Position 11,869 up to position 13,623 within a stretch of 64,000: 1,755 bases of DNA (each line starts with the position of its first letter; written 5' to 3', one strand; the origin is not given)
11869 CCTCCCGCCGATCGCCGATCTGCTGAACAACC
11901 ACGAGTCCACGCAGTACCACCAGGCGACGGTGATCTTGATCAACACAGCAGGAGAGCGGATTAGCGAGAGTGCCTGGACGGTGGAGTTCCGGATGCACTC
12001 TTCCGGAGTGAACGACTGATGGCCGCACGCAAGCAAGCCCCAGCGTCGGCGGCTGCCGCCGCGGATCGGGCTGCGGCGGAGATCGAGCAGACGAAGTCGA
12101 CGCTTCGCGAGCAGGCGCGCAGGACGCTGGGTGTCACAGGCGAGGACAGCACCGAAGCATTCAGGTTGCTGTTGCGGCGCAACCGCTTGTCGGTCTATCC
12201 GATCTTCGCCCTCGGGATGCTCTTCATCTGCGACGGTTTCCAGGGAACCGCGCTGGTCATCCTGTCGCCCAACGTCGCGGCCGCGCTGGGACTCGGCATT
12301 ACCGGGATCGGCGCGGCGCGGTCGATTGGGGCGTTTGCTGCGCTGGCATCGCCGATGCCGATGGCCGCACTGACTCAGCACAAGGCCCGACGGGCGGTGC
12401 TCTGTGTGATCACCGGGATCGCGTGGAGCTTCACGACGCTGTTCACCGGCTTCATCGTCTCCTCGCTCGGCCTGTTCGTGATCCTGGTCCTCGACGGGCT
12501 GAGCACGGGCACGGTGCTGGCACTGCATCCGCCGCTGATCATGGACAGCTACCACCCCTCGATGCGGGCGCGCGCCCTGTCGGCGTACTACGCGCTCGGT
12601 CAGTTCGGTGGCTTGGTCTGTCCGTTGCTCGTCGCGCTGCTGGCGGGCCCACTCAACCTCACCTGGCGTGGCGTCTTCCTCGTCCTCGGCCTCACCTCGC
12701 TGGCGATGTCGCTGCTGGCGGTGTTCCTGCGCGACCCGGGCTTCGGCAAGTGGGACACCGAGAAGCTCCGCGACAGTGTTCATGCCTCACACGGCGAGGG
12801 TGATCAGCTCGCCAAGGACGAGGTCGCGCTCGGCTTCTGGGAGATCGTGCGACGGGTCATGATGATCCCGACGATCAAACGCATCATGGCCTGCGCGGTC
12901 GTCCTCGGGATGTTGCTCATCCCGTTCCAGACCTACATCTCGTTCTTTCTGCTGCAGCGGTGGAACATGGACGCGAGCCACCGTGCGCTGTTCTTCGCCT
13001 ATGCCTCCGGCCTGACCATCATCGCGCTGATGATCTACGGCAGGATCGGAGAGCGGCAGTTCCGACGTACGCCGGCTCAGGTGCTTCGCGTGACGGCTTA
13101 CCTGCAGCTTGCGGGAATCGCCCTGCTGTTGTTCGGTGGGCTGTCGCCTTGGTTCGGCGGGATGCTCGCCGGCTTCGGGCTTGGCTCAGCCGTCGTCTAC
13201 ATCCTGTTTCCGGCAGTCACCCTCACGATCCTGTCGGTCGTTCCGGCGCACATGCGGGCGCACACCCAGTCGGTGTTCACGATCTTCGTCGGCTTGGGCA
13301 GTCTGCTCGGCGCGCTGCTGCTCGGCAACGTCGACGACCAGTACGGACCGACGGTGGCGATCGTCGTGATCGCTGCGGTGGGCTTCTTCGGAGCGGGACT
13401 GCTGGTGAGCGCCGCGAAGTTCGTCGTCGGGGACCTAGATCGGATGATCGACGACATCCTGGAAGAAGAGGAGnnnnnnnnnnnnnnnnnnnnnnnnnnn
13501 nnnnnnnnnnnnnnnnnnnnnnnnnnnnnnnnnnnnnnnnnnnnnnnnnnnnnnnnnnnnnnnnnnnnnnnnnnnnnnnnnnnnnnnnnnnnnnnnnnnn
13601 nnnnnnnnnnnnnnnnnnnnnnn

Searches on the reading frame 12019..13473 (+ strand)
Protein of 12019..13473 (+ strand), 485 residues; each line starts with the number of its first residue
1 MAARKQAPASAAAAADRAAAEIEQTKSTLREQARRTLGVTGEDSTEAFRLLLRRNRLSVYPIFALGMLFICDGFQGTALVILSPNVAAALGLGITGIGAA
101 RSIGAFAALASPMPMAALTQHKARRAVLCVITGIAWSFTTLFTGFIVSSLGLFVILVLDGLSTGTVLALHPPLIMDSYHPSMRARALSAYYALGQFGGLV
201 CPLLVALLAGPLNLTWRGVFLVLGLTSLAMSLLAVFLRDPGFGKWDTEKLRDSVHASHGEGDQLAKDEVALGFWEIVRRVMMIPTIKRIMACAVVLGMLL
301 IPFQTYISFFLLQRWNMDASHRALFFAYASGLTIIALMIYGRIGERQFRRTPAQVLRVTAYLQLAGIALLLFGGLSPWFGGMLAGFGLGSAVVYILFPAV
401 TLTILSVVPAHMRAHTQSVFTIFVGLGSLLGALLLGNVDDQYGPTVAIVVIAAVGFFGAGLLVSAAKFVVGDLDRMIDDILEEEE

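Call 41: find_homologous_proteins(query=window:12019-13473:+, max_evalue=0.00001)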
Query window:12019-13473:+ (485 aa): 278 proteins with E <= 0.00001 among 8000 candidates; the best 120 are listed.
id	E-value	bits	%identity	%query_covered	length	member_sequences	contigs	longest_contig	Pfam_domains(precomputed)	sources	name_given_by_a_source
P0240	0.0e+0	1037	100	100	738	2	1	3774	PF00005.34,PF07690.22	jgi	jgi:ABC-type branched-subunit amino acid transport system ATPase component/predicted MFS family arab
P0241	2.1e-257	873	82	100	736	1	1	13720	PF00005.34,PF07690.22,PF13304.13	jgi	jgi:ABC-type branched-subunit amino acid transport system ATPase component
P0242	4.2e-214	730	69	96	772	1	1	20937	PF00005.34,PF07690.22,PF13304.13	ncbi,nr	ncbi:MAG TPA: MFS transporter [Mycobacteriales bacterium]|nr:MFS transporter [Mycobacteriales bacter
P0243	8.5e-213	726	69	96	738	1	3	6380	PF00005.34,PF07690.22,PF13304.13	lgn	-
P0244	2.5e-205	701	66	100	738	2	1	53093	PF00005.34,PF07690.22,PF13304.13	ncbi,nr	ncbi:MAG TPA: MFS transporter [Mycobacteriales bacterium]|nr:MFS transporter [Mycobacteriales bacter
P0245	1.0e-204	699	67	96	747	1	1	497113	PF00005.34,PF07690.22,PF13304.13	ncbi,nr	ncbi:MAG TPA: MFS transporter [Mycobacteriales bacterium]|nr:MFS transporter [Mycobacteriales bacter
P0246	2.2e-204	698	66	99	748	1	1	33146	PF00005.34,PF07690.22,PF13304.13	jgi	jgi:ABC-type branched-subunit amino acid transport system ATPase component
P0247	5.9e-161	555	54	98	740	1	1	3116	PF00005.34,PF07690.22,PF13304.13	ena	-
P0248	2.2e-156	540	54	95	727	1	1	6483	PF00005.34,PF07690.22,PF13304.13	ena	-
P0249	2.8e-156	539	52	99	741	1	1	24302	PF00005.34,PF07690.22,PF13304.13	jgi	jgi:ABC-type branched-subunit amino acid transport system ATPase component/sugar phosphate permease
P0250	4.9e-156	539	53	96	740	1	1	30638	PF00005.34,PF07690.22,PF13304.13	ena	-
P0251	2.4e-155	536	52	100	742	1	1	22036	PF00005.34,PF07690.22,PF13304.13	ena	-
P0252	9.2e-155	534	53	98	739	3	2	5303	PF00005.34,PF07690.22,PF13304.13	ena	-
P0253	2.6e-154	533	53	99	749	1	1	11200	PF00005.34,PF07690.22,PF13304.13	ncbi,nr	ncbi:MAG: MFS transporter [Frankiales bacterium]|nr:MFS transporter [Frankiales bacterium]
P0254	4.7e-153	529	51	96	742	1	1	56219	PF00005.34,PF07690.22,PF13304.13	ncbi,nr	ncbi:MAG TPA: MFS transporter [Mycobacteriales bacterium]|nr:MFS transporter [Mycobacteriales bacter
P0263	5.7e-151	522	52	97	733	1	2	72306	PF00005.34,PF07690.22,PF13304.13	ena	-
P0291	7.8e-148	512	50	96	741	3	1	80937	PF00005.34,PF07690.22,PF13304.13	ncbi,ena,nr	ncbi:MAG TPA: MFS transporter [Acidimicrobiales bacterium]|nr:MFS transporter [Acidimicrobiales bact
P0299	3.3e-146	506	50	96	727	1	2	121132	PF00005.34,PF07690.22,PF13304.13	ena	-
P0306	8.8e-146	505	50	100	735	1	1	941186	PF00005.34,PF07690.22,PF13304.13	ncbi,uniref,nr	ncbi:MFS transporter [Kribbella capetownensis]|uniref:MFS transporter n=1 Tax=Kribbella capetownensi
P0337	7.0e-142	492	48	99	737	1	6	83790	PF00005.34,PF07690.22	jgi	-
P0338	7.3e-142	492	48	99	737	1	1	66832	PF00005.34,PF07690.22,PF13304.13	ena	-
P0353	4.1e-137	476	49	97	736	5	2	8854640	PF00005.34,PF07690.22,PF13304.13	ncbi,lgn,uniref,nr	ncbi:ATP-binding protein [Kribbella sp. NBC_01484]|uniref:ATP-binding protein n=1 Tax=Kribbella sp. 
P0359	4.2e-135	470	47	99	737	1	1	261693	PF00005.34,PF07690.22,PF13304.13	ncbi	-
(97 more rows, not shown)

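Call 42: find_encoding_contigs(protein=P0353, flank=10000, max_places=2)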
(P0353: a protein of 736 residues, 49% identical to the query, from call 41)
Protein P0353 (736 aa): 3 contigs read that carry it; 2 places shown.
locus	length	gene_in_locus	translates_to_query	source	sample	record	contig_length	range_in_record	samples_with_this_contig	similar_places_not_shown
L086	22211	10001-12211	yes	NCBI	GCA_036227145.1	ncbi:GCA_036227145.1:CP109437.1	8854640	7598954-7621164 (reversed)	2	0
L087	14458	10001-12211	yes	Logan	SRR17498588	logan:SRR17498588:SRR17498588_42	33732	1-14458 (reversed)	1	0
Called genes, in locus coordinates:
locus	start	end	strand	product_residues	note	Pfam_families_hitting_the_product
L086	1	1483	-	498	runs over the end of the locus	PF00171:Aldedh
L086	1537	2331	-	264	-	PF00106:adh_short, PF08659:KR, PF13561:adh_short_C2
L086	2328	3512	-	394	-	PF00155:Aminotran_1_2, PF01212:Beta_elim_lyase (weak)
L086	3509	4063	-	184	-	PF00857:Isochorismatase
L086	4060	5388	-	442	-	PF07690:MFS_1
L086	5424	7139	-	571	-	PF02538:Hydantoinase_B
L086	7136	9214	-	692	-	PF05378:Hydant_A_N, PF01968:Hydantoinase_A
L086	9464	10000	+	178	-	-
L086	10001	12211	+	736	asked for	PF07690:MFS_1, PF00005:ABC_tran, PF13304:AAA_21 (faint)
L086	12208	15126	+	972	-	PF02653:BPD_transp_2, PF00005:ABC_tran, PF12399:BCA_ABC_TP_C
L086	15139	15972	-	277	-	PF00106:adh_short, PF08659:KR, PF13561:adh_short_C2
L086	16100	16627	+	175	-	-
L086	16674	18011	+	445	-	PF13458:Peripla_BP_6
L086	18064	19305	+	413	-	PF00144:Beta-lactamase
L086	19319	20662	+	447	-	PF00144:Beta-lactamase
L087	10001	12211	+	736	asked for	PF07690:MFS_1, PF00005:ABC_tran, PF13304:AAA_21 (faint)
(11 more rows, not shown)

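Call 43: find_encoding_contigs(protein=P0291, flank=10000, max_places=1)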
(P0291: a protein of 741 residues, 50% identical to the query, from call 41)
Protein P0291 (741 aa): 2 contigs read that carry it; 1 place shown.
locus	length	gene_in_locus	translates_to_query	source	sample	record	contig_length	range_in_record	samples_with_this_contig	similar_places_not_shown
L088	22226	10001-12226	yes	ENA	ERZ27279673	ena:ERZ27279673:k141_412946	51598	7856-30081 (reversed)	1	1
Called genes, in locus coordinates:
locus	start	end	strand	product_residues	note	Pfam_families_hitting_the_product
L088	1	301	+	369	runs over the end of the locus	PF12852:Cupin_6 (weak), PF20510:HgmA_N, PF07883:Cupin_2 (weak)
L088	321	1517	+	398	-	PF01053:Cys_Met_Meta_PP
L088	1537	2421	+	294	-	PF00797:Acetyltransf_2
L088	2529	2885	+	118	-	-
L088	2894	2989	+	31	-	-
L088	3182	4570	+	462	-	PF00144:Beta-lactamase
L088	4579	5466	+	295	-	PF00583:Acetyltransf_1 (faint)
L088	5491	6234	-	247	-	PF01061:ABC2_membrane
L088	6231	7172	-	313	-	PF00005:ABC_tran, PF13304:AAA_21 (weak)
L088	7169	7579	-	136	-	PF17723:RHH_8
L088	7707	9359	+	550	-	PF13556:HTH_30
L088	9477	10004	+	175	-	-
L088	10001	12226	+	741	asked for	PF07690:MFS_1, PF00005:ABC_tran, PF13304:AAA_21 (faint)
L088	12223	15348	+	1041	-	PF02653:BPD_transp_2, PF00005:ABC_tran, PF13304:AAA_21 (faint), PF12399:BCA_ABC_TP_C, PF00633:HHH (faint), PF12826:HHH_2 (weak), PF14520:HHH_5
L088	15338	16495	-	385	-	PF02746:MR_MLE_N (faint), PF26685:DUF8230_C, PF13378:MR_MLE_C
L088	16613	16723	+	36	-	-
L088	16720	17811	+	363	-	PF01546:Peptidase_M20, PF07687:M20_dimer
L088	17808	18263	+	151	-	-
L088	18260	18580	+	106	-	-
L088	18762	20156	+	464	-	PF00144:Beta-lactamase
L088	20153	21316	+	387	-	PF01244:Peptidase_M19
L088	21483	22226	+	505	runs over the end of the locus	-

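Call 45: find_encoding_contigs(protein=P0359, flank=10000, max_places=1)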
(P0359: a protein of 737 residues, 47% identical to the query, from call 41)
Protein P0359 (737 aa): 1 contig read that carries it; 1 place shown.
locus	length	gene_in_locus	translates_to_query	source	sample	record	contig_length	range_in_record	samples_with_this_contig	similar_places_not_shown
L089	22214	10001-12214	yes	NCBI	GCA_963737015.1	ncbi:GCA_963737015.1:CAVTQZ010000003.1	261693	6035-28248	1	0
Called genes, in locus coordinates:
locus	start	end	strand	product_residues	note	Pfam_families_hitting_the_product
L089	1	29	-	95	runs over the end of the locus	-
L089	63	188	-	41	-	-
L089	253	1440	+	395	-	PF19328:DAP_DH_C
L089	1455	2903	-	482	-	PF07969:Amidohydro_3 (weak)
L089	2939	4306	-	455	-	PF00144:Beta-lactamase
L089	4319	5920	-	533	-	PF01979:Amidohydro_1 (weak), PF07969:Amidohydro_3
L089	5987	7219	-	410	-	PF13458:Peripla_BP_6 (faint)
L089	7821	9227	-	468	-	PF00144:Beta-lactamase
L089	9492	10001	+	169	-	-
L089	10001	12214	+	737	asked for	PF07690:MFS_1, PF00005:ABC_tran, PF13304:AAA_21 (faint)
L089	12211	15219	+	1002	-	PF02653:BPD_transp_2, PF00005:ABC_tran, PF13304:AAA_21 (faint), PF12399:BCA_ABC_TP_C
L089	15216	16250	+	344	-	-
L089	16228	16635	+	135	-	-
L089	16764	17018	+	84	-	-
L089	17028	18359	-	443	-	PF00202:Aminotran_3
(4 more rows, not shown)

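Call 46: find_encoding_contigs(protein=P0299, flank=10000, max_places=1)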
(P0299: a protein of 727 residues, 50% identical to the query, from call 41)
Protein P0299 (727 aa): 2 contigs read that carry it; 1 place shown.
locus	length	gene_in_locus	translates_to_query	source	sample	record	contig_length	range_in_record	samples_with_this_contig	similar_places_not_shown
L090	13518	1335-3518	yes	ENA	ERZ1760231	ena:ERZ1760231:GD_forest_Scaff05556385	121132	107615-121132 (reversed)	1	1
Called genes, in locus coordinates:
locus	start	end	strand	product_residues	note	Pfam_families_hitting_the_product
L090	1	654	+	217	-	?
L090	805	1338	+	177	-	-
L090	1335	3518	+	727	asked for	PF07690:MFS_1, PF00005:ABC_tran, PF13304:AAA_21 (faint)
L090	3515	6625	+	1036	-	PF02653:BPD_transp_2, PF00005:ABC_tran, PF12399:BCA_ABC_TP_C, PF00633:HHH (faint), PF12826:HHH_2, PF14520:HHH_5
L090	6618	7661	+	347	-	PF01244:Peptidase_M19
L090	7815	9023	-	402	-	PF02746:MR_MLE_N, PF26685:DUF8230_C, PF13378:MR_MLE_C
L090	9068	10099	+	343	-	-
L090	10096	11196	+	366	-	PF01546:Peptidase_M20, PF07687:M20_dimer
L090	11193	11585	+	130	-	-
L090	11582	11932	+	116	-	-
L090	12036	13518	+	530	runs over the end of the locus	PF07969:Amidohydro_3, PF01979:Amidohydro_1 (weak)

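Call 47: find_encoding_contigs(protein=P0337, flank=10000, max_places=1)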
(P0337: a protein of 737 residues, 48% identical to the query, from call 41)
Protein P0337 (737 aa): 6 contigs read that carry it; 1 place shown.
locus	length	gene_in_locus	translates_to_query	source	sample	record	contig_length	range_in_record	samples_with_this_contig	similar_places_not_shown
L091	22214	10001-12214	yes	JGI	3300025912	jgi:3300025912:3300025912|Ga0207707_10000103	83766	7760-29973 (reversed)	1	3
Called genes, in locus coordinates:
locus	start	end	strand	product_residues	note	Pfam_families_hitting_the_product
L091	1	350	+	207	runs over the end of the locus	-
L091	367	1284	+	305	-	PF12146:Hydrolase_4 (weak), PF00561:Abhydrolase_1, PF12697:Abhydrolase_6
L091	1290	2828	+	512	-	PF00128:Alpha-amylase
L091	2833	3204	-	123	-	PF04993:TfoX_N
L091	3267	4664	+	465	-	PF00144:Beta-lactamase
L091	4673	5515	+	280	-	-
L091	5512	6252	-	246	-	PF01061:ABC2_membrane, PF12698:ABC2_membrane_3 (weak)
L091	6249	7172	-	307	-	PF00005:ABC_tran, PF13304:AAA_21 (weak)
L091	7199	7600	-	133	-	PF17723:RHH_8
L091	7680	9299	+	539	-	PF17853:GGDEF_2, PF13556:HTH_30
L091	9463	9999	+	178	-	-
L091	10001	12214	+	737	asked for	PF07690:MFS_1, PF00005:ABC_tran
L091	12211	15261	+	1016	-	PF02653:BPD_transp_2, PF00005:ABC_tran, PF13304:AAA_21 (faint), PF12399:BCA_ABC_TP_C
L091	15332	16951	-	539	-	PF02129:Peptidase_S15, PF08530:PepX_C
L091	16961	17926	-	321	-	PF00291:PALP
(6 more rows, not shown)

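Call 86: search_protein_families(library=ncbifam, proteins=[window:12019-13473:+], max_evalue=0.001)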
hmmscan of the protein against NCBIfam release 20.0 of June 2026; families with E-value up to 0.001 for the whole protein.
window:12019-13473:+ (485 aa): 5 families
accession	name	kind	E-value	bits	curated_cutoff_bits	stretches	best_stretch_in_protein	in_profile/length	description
TIGR00893.1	2A0114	subfamily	1.6e-16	60.3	395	1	88-459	22-392/399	D-galactonate transporter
TIGR00881.1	2A0104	subfamily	1.9e-10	40.3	407.75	1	79-444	14-375/379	phosphoglycerate transporter protein PgtP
TIGR00880.1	2_A_01_02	superfamily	2.1e-06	27.9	131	1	106-237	10-137/141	multidrug resistance protein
TIGR00894.1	2A0114euk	subfamily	6.1e-05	21.7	626.45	1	147-237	129-218/465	Na(+)-dependent inorganic phosphate cotransporter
TIGR00895.1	2A0115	subfamily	0.00097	18.2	418.55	1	67-249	24-202/398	aromatic acid/H+ symport family MFS transporter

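Call 87: find_encoding_contigs(protein=P0263, flank=10000, max_places=1)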
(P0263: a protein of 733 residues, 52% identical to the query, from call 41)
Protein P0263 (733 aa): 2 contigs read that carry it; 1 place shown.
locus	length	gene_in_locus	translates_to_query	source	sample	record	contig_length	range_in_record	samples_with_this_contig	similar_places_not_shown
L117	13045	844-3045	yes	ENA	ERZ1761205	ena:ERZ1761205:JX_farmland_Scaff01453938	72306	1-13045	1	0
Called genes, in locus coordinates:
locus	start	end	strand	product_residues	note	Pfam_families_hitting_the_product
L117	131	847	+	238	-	-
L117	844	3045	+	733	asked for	PF07690:MFS_1, PF00005:ABC_tran, PF13304:AAA_21 (faint)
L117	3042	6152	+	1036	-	PF02653:BPD_transp_2, PF00005:ABC_tran, PF12399:BCA_ABC_TP_C, PF12826:HHH_2 (faint), PF14520:HHH_5 (weak)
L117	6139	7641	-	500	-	-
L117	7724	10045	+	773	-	PF08531:Bac_rhamnosid_N, PF05592:Bac_rhamnosid, PF17389:Bac_rhamnosid6H, PF22422:MGH1-like_GH (faint), PF17390:Bac_rhamnosid_C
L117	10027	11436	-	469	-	-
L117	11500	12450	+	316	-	-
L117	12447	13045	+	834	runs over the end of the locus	PF08531:Bac_rhamnosid_N, PF05592:Bac_rhamnosid, PF17389:Bac_rhamnosid6H, PF17390:Bac_rhamnosid_C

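Call 88: find_encoding_contigs(protein=P0338, flank=10000, max_places=1)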
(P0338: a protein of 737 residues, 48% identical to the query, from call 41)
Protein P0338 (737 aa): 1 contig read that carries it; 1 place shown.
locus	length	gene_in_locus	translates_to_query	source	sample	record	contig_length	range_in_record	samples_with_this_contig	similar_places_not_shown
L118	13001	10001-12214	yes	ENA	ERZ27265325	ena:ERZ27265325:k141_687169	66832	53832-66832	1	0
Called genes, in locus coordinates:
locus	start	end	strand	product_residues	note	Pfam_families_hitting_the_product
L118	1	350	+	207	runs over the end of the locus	-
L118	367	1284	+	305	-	PF12146:Hydrolase_4 (weak), PF00561:Abhydrolase_1, PF12697:Abhydrolase_6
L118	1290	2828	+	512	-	PF00128:Alpha-amylase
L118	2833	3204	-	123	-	PF04993:TfoX_N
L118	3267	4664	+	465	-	PF00144:Beta-lactamase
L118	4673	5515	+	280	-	-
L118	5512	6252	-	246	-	PF01061:ABC2_membrane, PF12698:ABC2_membrane_3 (weak)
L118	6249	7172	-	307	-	PF00005:ABC_tran, PF13304:AAA_21 (weak)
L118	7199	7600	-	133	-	PF17723:RHH_8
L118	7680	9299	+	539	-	PF17853:GGDEF_2, PF13556:HTH_30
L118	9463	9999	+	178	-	-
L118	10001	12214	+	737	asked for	PF07690:MFS_1, PF00005:ABC_tran, PF13304:AAA_21 (faint)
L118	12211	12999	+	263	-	?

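Call 89: find_encoding_contigs(protein=P0306, flank=10000, max_places=1)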
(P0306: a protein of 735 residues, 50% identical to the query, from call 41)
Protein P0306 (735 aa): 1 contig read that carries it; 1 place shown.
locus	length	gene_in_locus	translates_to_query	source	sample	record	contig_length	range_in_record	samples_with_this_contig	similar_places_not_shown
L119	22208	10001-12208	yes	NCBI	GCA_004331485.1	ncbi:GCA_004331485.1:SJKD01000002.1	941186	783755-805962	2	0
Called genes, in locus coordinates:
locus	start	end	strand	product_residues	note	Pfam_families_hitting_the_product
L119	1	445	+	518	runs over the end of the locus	PF19814:DUF6297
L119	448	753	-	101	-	-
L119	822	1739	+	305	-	-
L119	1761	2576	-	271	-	-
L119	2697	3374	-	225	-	-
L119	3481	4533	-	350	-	PF00296:Bac_luciferase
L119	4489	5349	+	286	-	PF00248:Aldo_ket_red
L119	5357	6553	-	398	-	PF00108:Thiolase_N, PF00109:ketoacyl-synt (faint), PF02803:Thiolase_C, PF22691:Thiolase_C_1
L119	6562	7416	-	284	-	PF05544:Pro_racemase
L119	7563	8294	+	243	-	PF00106:adh_short, PF01370:Epimerase (weak), PF08659:KR, PF13460:NAD_binding_10 (weak), PF13561:adh_short_C2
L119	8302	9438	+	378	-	PF00155:Aminotran_1_2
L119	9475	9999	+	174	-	-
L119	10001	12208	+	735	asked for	PF07690:MFS_1, PF00005:ABC_tran, PF13304:AAA_21 (faint)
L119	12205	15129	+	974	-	PF02653:BPD_transp_2, PF00005:ABC_tran, PF12399:BCA_ABC_TP_C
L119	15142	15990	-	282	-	PF00106:adh_short, PF08659:KR, PF13561:adh_short_C2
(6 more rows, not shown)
